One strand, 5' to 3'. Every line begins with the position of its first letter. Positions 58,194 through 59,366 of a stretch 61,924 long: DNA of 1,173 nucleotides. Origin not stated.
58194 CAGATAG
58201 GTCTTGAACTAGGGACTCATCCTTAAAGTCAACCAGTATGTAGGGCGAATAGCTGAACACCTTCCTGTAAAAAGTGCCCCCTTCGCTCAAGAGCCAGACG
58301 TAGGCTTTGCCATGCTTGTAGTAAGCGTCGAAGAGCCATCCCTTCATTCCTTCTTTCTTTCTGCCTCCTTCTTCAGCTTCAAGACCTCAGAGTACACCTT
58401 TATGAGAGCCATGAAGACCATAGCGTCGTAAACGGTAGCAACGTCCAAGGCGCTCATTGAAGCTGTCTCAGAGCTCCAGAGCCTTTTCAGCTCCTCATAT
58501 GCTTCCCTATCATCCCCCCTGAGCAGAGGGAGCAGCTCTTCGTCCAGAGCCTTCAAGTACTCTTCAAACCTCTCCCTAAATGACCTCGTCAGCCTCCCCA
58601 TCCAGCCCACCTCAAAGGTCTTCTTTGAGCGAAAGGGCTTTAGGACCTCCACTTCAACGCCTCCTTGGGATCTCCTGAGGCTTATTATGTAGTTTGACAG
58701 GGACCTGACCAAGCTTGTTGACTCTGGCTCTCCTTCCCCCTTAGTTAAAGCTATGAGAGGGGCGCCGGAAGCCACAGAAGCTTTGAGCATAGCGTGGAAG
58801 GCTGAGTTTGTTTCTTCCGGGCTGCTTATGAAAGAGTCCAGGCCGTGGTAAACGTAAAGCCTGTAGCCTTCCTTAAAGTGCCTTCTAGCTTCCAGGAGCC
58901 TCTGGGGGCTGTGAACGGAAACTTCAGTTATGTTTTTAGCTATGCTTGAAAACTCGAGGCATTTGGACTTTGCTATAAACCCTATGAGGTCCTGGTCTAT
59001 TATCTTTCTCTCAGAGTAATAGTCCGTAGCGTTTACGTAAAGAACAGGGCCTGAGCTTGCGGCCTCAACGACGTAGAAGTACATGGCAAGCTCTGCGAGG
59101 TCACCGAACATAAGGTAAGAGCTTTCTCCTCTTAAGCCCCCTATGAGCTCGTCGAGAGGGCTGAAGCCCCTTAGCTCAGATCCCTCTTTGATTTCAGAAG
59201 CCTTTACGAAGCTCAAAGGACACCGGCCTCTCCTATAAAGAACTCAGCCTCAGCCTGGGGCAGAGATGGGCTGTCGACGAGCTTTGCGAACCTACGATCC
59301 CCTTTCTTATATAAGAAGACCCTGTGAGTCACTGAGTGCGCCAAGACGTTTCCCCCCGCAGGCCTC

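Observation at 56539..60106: Translationally coupled operon: HhH-less RadA-type recombinase, P-loop-less RecA-fold paralog, exonuclease-less family-B polymerase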

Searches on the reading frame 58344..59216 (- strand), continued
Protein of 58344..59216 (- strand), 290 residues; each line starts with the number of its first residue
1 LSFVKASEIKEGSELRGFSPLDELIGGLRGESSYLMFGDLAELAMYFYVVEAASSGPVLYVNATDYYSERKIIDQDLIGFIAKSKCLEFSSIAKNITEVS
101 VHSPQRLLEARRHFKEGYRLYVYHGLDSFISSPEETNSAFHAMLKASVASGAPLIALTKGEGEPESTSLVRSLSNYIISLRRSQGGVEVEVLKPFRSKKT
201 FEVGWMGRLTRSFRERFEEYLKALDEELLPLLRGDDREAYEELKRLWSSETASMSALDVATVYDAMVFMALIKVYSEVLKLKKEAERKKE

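Call 60: fold_search(model_id=the predicted structure, library=pdb)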
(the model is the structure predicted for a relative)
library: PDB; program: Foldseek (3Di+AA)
matches with E <= 10: 1821; with E <= 0.001: 693
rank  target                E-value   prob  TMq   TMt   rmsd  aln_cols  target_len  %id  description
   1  9d4n_A                9.3e-12  1.00  0.57  0.53   3.6       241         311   15  The cryo-EM structure of the yeast Dmc1 filament bound to ssDNA in the presence of ATP (released 2025-01-22)
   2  5nwl_D                1.0e-11  1.00  0.56  0.54   3.8       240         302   14  Crystal structure of a human RAD51-ATP filament. (released 2018-03-07)
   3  8br2_A                1.2e-11  1.00  0.58  0.55   3.5       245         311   13  CryoEM structure of the post-synaptic RAD51 nucleoprotein filament in the presence of ATP and Ca2+ (released 2023-05-03)
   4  9svx_H                1.2e-11  1.00  0.58  0.55   3.7       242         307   13  XRCC3-RAD51C-RAD51D-XRCC2 (XRCC3 complex) capping a RAD51 filament on single stranded DNA (released 2025-11-26)
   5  9q29_G                1.3e-11  1.00  0.57  0.54   3.8       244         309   14  DX2-CX3 structure capping RAD51 filament (released 2026-03-04)
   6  7ejc_A                1.4e-11  1.00  0.57  0.53   4.1       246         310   14  human RAD51 presynaptic complex (released 2022-04-06)
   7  9svx_E                1.4e-11  1.00  0.55  0.51   4.1       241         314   15  XRCC3-RAD51C-RAD51D-XRCC2 (XRCC3 complex) capping a RAD51 filament on single stranded DNA (released 2025-11-26)
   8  9q23_G                2.0e-11  1.00  0.55  0.51   4.3       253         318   15  DX2-CX3-RAD51 structure in the intermediate state (released 2026-03-04)
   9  8r2g_E                2.2e-11  1.00  0.56  0.66   4.1       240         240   14  Crystal structure of a BRCA2-DMC1 complex (released 2023-11-22)
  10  6r3p_B                2.4e-11  1.00  0.56  0.66   4.1       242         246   15  Crystal structure of human DMC1 ATPase domain (released 2019-04-03)
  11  8r2g_H                2.6e-11  1.00  0.57  0.68   3.9       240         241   14  Crystal structure of a BRCA2-DMC1 complex (released 2023-11-22)
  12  9zzr_F                2.7e-11  1.00  0.54  0.50   4.7       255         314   14  Cryo-EM Structure of a RAD51 filament bound by ssDNA and the XRCC3-RAD51C-RAD51D-XRCC2 paralog complex (released 2026-04-01)
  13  9q25_G                2.9e-11  1.00  0.56  0.54   3.9       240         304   15  DX2-CX3-RAD51 in the closed state (released 2026-03-04)
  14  9q29_K                3.1e-11  1.00  0.59  0.56   3.4       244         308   13  DX2-CX3 structure capping RAD51 filament (released 2026-03-04)
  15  9i62_E                3.5e-11  1.00  0.56  0.51   4.4       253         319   16  CryoEM structure of a RAD51 D-loop (released 2025-06-04)
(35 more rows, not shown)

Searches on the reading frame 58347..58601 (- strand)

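Call 46: search_protein_families(library=pfam, proteins=[window:58347-58601:-], max_evalue=1)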
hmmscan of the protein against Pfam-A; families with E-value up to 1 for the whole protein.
seq(85 aa): 1 family
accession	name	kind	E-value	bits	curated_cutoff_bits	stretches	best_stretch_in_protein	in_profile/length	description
PF12731.12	Mating_N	-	0.11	13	21.4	1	13-81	15-87/95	Mating-type protein beta 1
